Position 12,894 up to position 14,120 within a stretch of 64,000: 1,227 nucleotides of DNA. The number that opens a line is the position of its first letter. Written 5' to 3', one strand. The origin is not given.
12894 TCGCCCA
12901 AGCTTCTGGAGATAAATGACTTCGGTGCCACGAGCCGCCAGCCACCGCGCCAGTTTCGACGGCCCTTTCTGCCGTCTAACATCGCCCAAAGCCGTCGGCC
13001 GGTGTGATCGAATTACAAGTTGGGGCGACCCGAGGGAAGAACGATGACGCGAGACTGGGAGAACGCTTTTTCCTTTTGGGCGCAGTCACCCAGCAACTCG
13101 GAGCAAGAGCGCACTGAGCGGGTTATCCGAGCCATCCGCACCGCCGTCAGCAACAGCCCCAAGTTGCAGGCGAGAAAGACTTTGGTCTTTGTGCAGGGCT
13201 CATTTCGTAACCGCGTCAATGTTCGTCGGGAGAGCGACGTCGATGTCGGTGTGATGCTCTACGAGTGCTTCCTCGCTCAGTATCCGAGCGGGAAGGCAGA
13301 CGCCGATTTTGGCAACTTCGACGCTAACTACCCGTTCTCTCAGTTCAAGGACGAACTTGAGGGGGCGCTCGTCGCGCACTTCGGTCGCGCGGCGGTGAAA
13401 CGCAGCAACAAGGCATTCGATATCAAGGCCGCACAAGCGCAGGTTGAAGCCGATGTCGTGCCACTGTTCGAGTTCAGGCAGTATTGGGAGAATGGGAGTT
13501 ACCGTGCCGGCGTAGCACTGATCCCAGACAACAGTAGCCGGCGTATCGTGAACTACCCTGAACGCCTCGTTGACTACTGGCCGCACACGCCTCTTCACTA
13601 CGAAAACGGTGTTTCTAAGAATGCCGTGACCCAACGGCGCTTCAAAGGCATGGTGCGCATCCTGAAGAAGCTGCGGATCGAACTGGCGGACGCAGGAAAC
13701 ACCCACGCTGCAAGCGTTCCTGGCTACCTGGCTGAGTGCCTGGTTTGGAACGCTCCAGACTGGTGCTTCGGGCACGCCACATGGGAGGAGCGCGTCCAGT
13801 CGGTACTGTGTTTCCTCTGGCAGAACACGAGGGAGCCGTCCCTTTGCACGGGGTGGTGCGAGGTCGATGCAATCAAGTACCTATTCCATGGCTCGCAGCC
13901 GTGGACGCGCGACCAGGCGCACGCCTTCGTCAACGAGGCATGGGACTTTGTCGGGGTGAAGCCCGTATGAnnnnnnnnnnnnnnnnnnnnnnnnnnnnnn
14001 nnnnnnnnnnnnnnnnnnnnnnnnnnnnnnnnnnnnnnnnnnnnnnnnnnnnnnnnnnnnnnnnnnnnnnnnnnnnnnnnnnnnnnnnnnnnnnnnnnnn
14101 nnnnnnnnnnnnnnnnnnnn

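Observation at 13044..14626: Minimal type I CBASS (CD-NTase + 2TM beta-rich Cap15-like effector) packaged as a two-gene integron cassette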

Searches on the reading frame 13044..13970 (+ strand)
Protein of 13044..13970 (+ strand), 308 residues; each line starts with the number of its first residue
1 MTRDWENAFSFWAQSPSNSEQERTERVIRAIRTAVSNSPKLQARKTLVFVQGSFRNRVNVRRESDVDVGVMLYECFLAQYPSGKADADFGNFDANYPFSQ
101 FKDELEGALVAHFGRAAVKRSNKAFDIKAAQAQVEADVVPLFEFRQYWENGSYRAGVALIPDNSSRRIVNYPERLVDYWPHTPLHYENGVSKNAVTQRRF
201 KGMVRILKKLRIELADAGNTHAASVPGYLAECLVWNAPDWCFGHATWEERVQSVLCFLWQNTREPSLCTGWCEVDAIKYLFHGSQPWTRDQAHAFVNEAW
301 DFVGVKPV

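Call 3: search_protein_families(library=padloc, proteins=[window:13044-13967:+], max_evalue=0.01)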
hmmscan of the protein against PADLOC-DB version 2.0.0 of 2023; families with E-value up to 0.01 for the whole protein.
window:13044-13967:+ (308 aa): 15 families
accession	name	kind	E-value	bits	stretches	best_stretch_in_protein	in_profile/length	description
PDLC00801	Cyclase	-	1.1e-107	357.5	1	1-305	1-294/295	oligonucleotide-cyclase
PDLC00794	Cyclase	-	1.1e-72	242.8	1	5-305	4-295/297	oligonucleotide-cyclase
PDLC00788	Cyclase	-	3.8e-55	185.5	1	6-301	5-292/297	oligonucleotide-cyclase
PDLC00812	Cyclase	-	5.1e-45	151.7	1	4-303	46-349/352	oligonucleotide-cyclase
PDLC00789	Cyclase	-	1.2e-20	72.1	1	30-296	18-255/261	oligonucleotide-cyclase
PDLC00807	Cyclase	-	1.5e-08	32.2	1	50-213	82-237/342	oligonucleotide-cyclase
PDLC00772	Cyclase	-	7.2e-08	29.8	1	23-239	75-281/375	oligonucleotide-cyclase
PDLC00809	Cyclase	-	1.8e-05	22.5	1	18-214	19-187/295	oligonucleotide-cyclase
PDLC00822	Cyclase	-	2.5e-05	21.8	1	16-71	16-75/375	oligonucleotide-cyclase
PDLC00773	Cyclase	-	0.00013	19.6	0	132-213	119-182/334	oligonucleotide-cyclase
PDLC00823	Cyclase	-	0.0002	19.1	1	21-208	27-172/285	oligonucleotide-cyclase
PDLC00810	Cyclase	-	0.00075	17.1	0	16-149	17-138/335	oligonucleotide-cyclase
PDLC00776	Cyclase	-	0.0012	16.3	1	8-72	8-70/287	oligonucleotide-cyclase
PDLC00808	Cyclase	-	0.0029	14.9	0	19-145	27-141/325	oligonucleotide-cyclase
PDLC04907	PDC-S09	-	0.0067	14.5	0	21-73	7-54/114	-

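Call 4: search_protein_families(library=pfam, proteins=[window:13044-13967:+], max_evalue=0.1)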
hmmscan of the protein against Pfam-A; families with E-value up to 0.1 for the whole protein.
window:13044-13967:+ (308 aa): 0 families

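Call 5: search_protein_families(library=ncbifam, proteins=[window:13044-13967:+], max_evalue=0.1)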
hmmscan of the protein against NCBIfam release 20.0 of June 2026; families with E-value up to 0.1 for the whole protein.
window:13044-13967:+ (308 aa): 4 families
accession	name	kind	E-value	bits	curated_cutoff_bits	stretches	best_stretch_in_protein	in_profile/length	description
NF053871.1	DS2_2_antiphage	equivalog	4.5e-41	141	350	1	6-302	5-292/294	anti-phage nucleotidyltransferase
NF041116.1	CBASS_cyclase_a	equivalog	1.3e-06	27.7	200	1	19-263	21-236/317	CBASS oligonucleotide cyclase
NF041117.1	CBASS_cyclase_b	equivalog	5.9e-06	26.1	200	1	17-237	11-188/275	CBASS oligonucleotide cyclase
TIGR03671.1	cca_archaeal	equivalog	0.0013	17.6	281.3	1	15-72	10-67/410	CCA tRNA nucleotidyltransferase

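Call 14: find_encoding_contigs(protein=window:13044-13970:+, flank=10000, max_places=6)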
Protein window:13044-13970:+ (308 aa): 2 contigs read that carry it; 2 places shown.
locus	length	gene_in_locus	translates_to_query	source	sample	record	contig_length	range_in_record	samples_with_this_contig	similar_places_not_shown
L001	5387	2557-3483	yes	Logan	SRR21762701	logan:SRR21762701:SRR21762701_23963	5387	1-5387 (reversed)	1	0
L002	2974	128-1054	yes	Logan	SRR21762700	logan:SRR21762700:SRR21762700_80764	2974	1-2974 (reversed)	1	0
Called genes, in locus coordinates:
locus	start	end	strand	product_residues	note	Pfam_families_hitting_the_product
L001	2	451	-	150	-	?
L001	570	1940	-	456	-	PF02878:PGM_PMM_I, PF02879:PGM_PMM_II, PF02880:PGM_PMM_III, PF00408:PGM_PMM_IV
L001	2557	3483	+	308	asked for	PF26305:CD_NTase_C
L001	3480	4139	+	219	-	PF18153:Cap15_CD_rec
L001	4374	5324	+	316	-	-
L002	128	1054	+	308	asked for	PF26305:CD_NTase_C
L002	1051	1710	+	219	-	PF18153:Cap15_CD_rec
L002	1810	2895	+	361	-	-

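Call 15: find_homologous_proteins(query=window:13044-13967:+)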
Query window:13044-13967:+ (308 aa): 1322 proteins with E <= 0.001 among 1876 candidates; the best 120 are listed.
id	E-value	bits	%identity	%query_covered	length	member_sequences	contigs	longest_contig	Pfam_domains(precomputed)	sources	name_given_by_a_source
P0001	7.6e-213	723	100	100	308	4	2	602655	PF26305.1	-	-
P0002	1.6e-195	666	94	100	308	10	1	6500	PF26305.1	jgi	jgi:hypothetical protein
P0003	2.3e-191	653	90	100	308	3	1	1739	PF26305.1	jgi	jgi:hypothetical protein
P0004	6.0e-183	625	86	100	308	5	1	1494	PF26305.1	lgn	-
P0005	7.1e-182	622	87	100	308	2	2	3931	PF26305.1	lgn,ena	-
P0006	3.1e-181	619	85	100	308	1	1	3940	PF26305.1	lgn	-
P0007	9.2e-181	618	86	99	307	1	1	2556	PF26305.1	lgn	-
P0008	1.6e-180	617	86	100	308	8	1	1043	PF26305.1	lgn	-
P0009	1.2e-178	611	85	100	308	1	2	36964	PF26305.1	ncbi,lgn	ncbi:MAG: nucleotidyltransferase domain-containing protein [Actinomycetota bacterium]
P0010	5.1e-178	609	85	100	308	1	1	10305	PF26305.1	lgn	-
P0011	5.8e-177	605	85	100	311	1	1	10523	PF26305.1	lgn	-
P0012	6.1e-172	589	81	100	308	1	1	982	PF26305.1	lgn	-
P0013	1.9e-171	587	81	100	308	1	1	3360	PF26305.1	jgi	jgi:hypothetical protein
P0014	4.5e-171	586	81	99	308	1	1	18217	PF26305.1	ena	-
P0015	4.7e-170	583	81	100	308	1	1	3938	PF26305.1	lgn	-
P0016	7.2e-168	575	79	100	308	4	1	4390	PF26305.1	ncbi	-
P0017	2.4e-167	574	80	100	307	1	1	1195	PF26305.1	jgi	-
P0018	2.3e-166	571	79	100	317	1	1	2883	PF26305.1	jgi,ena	-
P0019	2.8e-166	570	79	100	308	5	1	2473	PF26305.1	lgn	-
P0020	1.3e-165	568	81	100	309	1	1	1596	PF26305.1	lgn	-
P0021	1.3e-165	568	78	100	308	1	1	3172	PF26305.1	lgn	-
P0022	3.1e-165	567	78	100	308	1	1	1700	PF26305.1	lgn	-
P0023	4.6e-165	566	78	100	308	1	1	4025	PF26305.1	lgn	-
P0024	9.4e-165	565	78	100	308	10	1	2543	PF26305.1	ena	-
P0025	1.3e-164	565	78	100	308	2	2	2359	PF26305.1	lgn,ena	-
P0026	2.5e-164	564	78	100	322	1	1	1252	PF26305.1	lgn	-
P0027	9.5e-164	562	78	100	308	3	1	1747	PF26305.1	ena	-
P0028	5.4e-163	559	78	100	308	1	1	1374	PF26305.1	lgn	-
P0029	7.8e-163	559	77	100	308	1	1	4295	PF26305.1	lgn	-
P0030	8.3e-163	559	77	100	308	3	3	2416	PF26305.1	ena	-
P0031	1.7e-162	558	78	100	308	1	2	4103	PF26305.1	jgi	jgi:hypothetical protein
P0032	3.6e-162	557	91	85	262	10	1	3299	PF26305.1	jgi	jgi:hypothetical protein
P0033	6.4e-162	556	77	100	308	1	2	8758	PF26305.1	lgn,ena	-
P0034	1.0e-161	555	77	99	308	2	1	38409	PF26305.1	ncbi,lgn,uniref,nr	ncbi:nucleotidyltransferase [Pseudidiomarina aestuarii]|uniref:Nucleotidyltransferase n=1 Tax=Pseudi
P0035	1.4e-161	555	75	100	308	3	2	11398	PF26305.1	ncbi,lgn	-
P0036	2.7e-161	554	78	100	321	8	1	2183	PF26305.1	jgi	-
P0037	3.5e-161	554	77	100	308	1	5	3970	PF26305.1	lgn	-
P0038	3.6e-161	554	77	100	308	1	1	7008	PF26305.1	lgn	-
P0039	2.4e-160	551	77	100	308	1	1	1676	PF26305.1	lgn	-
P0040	2.8e-160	551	76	100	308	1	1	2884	PF26305.1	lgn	-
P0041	3.4e-160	550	76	100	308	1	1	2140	PF26305.1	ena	-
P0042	4.7e-160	550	76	100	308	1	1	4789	PF26305.1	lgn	-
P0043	6.4e-160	549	77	99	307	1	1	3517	PF26305.1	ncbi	-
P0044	1.2e-159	548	76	99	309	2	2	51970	PF26305.1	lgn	-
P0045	1.4e-159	548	78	99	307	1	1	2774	PF26305.1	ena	-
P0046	1.5e-159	548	75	100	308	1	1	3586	PF26305.1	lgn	-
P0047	1.5e-159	548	77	100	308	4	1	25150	PF26305.1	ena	-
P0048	3.0e-159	547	75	100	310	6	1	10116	PF26305.1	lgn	-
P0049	3.9e-159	547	77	100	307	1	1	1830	PF26305.1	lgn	-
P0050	8.9e-159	546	75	100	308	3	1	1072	PF26305.1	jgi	-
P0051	1.7e-158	545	74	100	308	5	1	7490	PF26305.1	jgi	-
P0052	1.9e-158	545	76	100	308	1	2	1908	PF26305.1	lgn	-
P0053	2.0e-158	544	75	100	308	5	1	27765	PF26305.1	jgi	-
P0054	2.6e-158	544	76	100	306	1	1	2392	PF26305.1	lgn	-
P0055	3.2e-158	544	75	99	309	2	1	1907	PF26305.1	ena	-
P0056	3.4e-158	544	75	100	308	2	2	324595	PF26305.1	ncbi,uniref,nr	ncbi:nucleotidyltransferase [Alloalcanivorax sp. C16-2]|uniref:nucleotidyltransferase domain-contain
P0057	5.3e-158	543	75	100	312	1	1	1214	PF26305.1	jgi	jgi:hypothetical protein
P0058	6.4e-158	543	76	99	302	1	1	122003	PF26305.1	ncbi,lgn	-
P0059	1.9e-157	541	76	100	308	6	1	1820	PF26305.1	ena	-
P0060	4.5e-157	540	74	100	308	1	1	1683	PF26305.1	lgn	-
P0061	6.0e-157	540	75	100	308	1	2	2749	PF26305.1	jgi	jgi:hypothetical protein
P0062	1.0e-156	539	75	100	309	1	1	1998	PF26305.1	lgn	-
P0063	2.1e-156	538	73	100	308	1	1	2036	PF26305.1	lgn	-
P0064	5.9e-156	536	75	99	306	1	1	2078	PF26305.1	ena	-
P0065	1.6e-155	535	73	100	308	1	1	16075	PF26305.1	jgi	jgi:hypothetical protein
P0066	2.1e-155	535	75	100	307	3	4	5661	PF26305.1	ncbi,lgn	-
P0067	2.1e-155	535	76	99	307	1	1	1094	PF26305.1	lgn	-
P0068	2.4e-155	534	75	100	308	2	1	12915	PF26305.1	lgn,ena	-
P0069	3.0e-155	534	74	100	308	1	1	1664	PF26305.1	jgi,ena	-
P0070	5.4e-155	533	74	100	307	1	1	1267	PF26305.1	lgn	-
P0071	5.6e-155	533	74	100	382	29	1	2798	PF26305.1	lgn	-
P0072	1.7e-154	532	75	99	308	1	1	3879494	PF26305.1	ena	-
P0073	1.8e-154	531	74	100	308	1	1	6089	PF26305.1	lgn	-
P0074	3.1e-154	531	74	100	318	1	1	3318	PF26305.1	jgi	-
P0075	3.5e-154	531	73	100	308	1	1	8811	PF26305.1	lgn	-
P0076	4.7e-154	530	76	97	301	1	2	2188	PF26305.1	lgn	-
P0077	1.5e-153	528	74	100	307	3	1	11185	PF26305.1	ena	-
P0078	4.1e-153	527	73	99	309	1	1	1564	PF26305.1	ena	-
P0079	7.5e-153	526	72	100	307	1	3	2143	PF26305.1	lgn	-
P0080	1.5e-152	525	73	100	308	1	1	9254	PF26305.1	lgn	-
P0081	1.9e-152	525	74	100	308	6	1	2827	PF26305.1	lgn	-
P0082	4.3e-152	524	71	100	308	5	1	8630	PF26305.1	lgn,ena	-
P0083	4.7e-152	524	74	99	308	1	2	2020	PF26305.1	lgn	-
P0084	5.6e-152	523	72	100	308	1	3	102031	PF26305.1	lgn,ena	-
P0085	8.1e-152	523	73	99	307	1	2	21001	PF26305.1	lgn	-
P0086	1.0e-151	522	74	99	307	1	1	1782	PF26305.1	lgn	-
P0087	1.5e-151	522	73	100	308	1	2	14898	PF26305.1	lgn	-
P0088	1.7e-151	522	71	100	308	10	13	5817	PF26305.1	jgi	jgi:hypothetical protein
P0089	2.4e-151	521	72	100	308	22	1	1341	PF26305.1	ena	-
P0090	5.2e-151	520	70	100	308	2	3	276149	PF26305.1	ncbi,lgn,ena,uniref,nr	ncbi:nucleotidyltransferase domain-containing protein [Vibrio alginolyticus]|uniref:nucleotidyltrans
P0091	9.1e-151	519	72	99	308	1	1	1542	PF26305.1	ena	-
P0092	1.4e-150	519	73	100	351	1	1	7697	PF26305.1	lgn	-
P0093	1.5e-150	519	72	100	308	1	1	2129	PF26305.1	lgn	-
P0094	1.9e-150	518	71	100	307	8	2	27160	PF26305.1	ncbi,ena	-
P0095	1.9e-149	515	72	99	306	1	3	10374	PF26305.1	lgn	-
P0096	2.3e-149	515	71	100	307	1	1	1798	PF26305.1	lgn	-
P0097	2.8e-149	514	71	100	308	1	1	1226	PF26305.1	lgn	-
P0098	3.7e-149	514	72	99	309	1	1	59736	PF26305.1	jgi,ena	-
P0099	1.0e-148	513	71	100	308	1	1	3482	PF26305.1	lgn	-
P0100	1.1e-148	513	72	100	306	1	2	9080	PF26305.1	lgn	-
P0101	1.4e-148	512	72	100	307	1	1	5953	PF26305.1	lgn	-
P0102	2.4e-148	511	72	99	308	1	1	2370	PF26305.1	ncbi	-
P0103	1.9e-147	508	72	100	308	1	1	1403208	PF26305.1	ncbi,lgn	ncbi:MAG: nucleotidyltransferase [Alphaproteobacteria bacterium]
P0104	3.2e-147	508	79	90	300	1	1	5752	PF26305.1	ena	-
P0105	3.5e-146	504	71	100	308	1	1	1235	PF26305.1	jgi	jgi:hypothetical protein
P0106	4.9e-146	504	70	100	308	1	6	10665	PF26305.1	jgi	-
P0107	4.9e-146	504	71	99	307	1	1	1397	PF26305.1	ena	-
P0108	7.4e-145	500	69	99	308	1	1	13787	PF26305.1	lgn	-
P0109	5.5e-144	497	69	99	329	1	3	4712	PF26305.1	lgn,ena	-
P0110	1.5e-143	496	68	100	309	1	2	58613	PF26305.1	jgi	-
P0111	7.0e-143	493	70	99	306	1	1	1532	PF26305.1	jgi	jgi:hypothetical protein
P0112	1.2e-142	493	67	100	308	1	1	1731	PF26305.1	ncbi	-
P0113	1.2e-142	493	73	95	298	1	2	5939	PF26305.1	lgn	-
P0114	2.0e-142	492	71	99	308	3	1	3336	PF26305.1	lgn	-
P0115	1.1e-141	490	71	98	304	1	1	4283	PF26305.1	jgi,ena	-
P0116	4.0e-141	488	76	90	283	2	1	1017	PF26305.1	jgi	jgi:hypothetical protein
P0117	3.2e-140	485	83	80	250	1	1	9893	PF26305.1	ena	-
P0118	3.2e-140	485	69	99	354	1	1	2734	PF26305.1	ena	-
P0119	4.6e-140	484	68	99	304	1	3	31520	PF26305.1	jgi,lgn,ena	-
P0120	1.1e-139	483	69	99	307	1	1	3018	PF26305.1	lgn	-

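Call 18: find_related_loci(query=window:13044-13967:+, collection=genome_contigs, flank=8000)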
Query window:13044-13967:+ (308 aa) in genome_contigs; peptide patterns used: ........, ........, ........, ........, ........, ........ (x = any residue, [..] = any of these).
46 stretches matched a pattern; 10 encode a relative of the query (tblastn E <= 1e-3); 10 distinct loci.
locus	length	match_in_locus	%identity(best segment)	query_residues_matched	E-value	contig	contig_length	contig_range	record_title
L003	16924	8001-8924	92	1-308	0e+0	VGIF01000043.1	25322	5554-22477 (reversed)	MAG: Betaproteobacteria bacterium isolate K_Offshore_80m_m2_113 K_Offshore_80m_m2_113_Ga0194132_10004055, whole genome s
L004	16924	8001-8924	92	1-308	0e+0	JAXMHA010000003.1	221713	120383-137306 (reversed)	MAG: Lysobacterales bacterium isolate STL-PRO127 C3.185.fa-3, whole genome shotgun sequence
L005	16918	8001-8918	87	1-306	0e+0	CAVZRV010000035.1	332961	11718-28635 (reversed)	MAG: uncultured Acidobacteriota bacterium isolate MFD05684.bin.2.2 genome assembly, contig: contig_7132, whole genome sh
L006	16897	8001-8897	76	1-306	6e-163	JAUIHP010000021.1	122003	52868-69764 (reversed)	MAG: bacterium isolate Co_bin.215 NODE_1545_length_122003_cov_2.106493, whole genome shotgun sequence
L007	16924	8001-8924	75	1-308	1e-162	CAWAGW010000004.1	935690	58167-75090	MAG: uncultured delta proteobacterium isolate MFD02416.bin.2.191 genome assembly, contig: contig_1911, whole genome shot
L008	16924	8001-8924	75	1-308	1e-162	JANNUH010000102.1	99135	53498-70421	MAG: Desulfobacterales bacterium isolate SOY_30_metabat_237 SOY_30_k141_1886294, whole genome shotgun sequence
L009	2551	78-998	74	2-308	8e-170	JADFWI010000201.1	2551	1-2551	MAG: Proteobacteria bacterium isolate C4.bin.21 k83_500370, whole genome shotgun sequence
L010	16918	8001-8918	65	1-306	3e-140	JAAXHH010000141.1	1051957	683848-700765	MAG: Candidatus Latescibacterota bacterium isolate Plut_88884 unfiltered_Plut_88884_genomic_contig_92112, whole genome s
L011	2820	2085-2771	90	1-229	1e-146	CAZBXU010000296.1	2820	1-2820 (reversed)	MAG TPA_asm: uncultured Spirochaetaceae bacterium isolate SRP214966_co5_300 genome assembly, contig: NODE_49272_length_2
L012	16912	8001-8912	62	1-305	1e-129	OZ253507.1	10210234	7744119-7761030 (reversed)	MAG: Candidatus Marinacidobacterales bacterium isolate be89a19c-e000-4bee-9fbc-49585ca06e7f genome assembly, chromosome:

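Call 30: search_protein_families(library=pfam, proteins=[L011:536-1354:-, L011:108-548:-, L011:1498-1992:+], max_evalue=0.01)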
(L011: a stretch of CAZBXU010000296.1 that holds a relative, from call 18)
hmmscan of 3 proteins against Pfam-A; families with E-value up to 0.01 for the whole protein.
L011:536-1354:- (273 aa): 2 families
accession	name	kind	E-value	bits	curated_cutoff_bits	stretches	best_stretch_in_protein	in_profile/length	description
PF13495.12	Phage_int_SAM_4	-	3.4e-24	85.5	27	1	103-184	2-83/85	Phage integrase, N-terminal SAM-like domain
PF00589.27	Phage_integrase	-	1.4e-07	31.9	27.1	1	203-264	3-69/172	Phage integrase family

L011:108-548:- (147 aa): 1 family
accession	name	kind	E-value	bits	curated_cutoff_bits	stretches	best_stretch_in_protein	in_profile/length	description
PF00589.27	Phage_integrase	-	7e-25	88.2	27.1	1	43-135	94-171/172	Phage integrase family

L011:1498-1992:+ (165 aa): 4 families
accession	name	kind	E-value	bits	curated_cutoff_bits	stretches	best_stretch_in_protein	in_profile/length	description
PF00583.31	Acetyltransf_1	-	1.8e-10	41.6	20.7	1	43-125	31-116/116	Acetyltransferase (GNAT) family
PF13508.13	Acetyltransf_7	-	1.3e-09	38.7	27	1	45-126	3-83/84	Acetyltransferase (GNAT) domain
PF13673.13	Acetyltransf_10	-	2.8e-09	37.5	23.6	1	36-127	20-109/128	Acetyltransferase (GNAT) domain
PF13420.13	Acetyltransf_4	-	0.0083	16.6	24.3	0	34-138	37-147/155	Acetyltransferase (GNAT) domain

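Call 31: search_protein_families(library=ncbifam, proteins=[L011:536-1354:-, L011:108-548:-], max_evalue=0.01)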
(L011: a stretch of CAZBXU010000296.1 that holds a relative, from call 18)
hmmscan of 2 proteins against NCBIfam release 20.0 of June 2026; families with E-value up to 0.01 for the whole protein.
L011:536-1354:- (273 aa): 8 families
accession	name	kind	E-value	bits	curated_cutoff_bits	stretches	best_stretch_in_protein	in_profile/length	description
TIGR02249.1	integrase_gron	subfamily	2.4e-50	171.7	265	1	103-265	2-164/315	integron integrase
NF011946.0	PRK15417.1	equivalog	9.7e-37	126.9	435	1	101-265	15-179/337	integron integrase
NF040815.2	recomb_XerA_Arch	equivalog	3.6e-23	82.5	220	1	107-266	4-160/263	site-specific tyrosine recombinase/integron integrase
TIGR02224.1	recomb_XerC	equivalog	5.5e-13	48.9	335.15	1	111-268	9-178/295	tyrosine recombinase XerC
TIGR02225.1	recomb_XerD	equivalog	1.2e-12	47.8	329.6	1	113-264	11-170/290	site-specific tyrosine recombinase XerD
NF002331.0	PRK01287.1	subfamily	4.8e-12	45.5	371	1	91-262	18-207/365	site-specific tyrosine recombinase XerC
NF001399.0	PRK00283.1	subfamily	3.3e-11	43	279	1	116-263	23-179/300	tyrosine recombinase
NF003462.0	PRK05084.1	equivalog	0.00078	18.3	267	1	218-262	196-239/360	tyrosine recombinase XerS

L011:108-548:- (147 aa): 13 families
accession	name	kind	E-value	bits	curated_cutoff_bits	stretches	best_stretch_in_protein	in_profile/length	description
TIGR02249.1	integrase_gron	subfamily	2.7e-59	201.1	265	1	3-147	171-315/315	integron integrase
NF011946.0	PRK15417.1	equivalog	6.7e-48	163.6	435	1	4-147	187-330/337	integron integrase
NF040815.2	recomb_XerA_Arch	equivalog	5.4e-24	85.2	220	1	65-135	187-257/263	site-specific tyrosine recombinase/integron integrase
TIGR02224.1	recomb_XerC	equivalog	1.3e-22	80.5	335.15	1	67-136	212-281/295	tyrosine recombinase XerC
TIGR02225.1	recomb_XerD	equivalog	8.9e-22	77.7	329.6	1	66-135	208-277/290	site-specific tyrosine recombinase XerD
NF001399.0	PRK00283.1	subfamily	8.8e-21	74.4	279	1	64-135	214-286/300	tyrosine recombinase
NF002331.0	PRK01287.1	subfamily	1.2e-15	57.4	371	1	68-135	247-315/365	site-specific tyrosine recombinase XerC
NF003462.0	PRK05084.1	equivalog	4.1e-12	45.5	267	1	70-137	284-349/360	tyrosine recombinase XerS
NF007371.0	PRK09871.1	subfamily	3.8e-06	26.6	222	1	76-132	118-174/198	tyrosine-type DNA invertase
NF007370.0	PRK09870.1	subfamily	7.3e-05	22.5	221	1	80-132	127-179/200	tyrosine-type DNA invertase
NF041502.1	integrase_1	equivalog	0.0033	16.2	350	1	92-133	320-361/484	site-specific integrase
NF040693.1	recomb_GmtY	equivalog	0.0038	16.5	340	1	76-133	376-433/441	gamma-mobile-trio recombinase GmtY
NF047926.1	integrase_GmtZ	equivalog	0.0039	15.2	600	1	91-135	428-473/784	gamma-mobile-trio integrase GmtZ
